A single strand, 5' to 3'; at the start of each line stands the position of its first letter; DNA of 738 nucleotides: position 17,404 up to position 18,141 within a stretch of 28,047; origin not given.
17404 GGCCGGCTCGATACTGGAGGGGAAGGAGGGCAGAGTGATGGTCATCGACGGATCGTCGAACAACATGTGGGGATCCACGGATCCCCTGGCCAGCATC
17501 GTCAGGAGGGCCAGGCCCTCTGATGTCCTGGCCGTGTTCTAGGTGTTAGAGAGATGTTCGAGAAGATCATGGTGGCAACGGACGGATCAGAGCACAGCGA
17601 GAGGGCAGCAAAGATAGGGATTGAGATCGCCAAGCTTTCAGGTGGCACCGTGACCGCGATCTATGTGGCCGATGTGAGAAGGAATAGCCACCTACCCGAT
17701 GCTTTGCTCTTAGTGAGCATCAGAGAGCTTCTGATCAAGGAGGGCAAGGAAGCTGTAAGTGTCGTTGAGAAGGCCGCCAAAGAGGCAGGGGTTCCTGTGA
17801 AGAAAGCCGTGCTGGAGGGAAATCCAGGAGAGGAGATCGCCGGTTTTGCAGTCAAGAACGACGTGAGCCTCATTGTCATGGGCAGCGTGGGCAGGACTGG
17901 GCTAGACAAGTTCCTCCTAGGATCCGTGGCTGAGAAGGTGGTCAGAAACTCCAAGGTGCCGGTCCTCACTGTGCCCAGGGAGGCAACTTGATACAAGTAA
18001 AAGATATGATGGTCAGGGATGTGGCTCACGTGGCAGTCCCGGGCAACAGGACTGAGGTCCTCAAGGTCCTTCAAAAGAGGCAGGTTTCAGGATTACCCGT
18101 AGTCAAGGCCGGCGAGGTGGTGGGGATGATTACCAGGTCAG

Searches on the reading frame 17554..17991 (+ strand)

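Call 12: search_protein_families(library=pfam, proteins=[window:17554-17991:+], max_evalue=0.01)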
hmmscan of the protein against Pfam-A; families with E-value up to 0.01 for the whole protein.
window:17554-17991:+ (145 aa): 1 family
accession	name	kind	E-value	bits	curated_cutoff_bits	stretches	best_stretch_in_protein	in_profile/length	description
PF00582.32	Usp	-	3e-37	128.8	24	1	1-141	1-141/141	Universal stress protein family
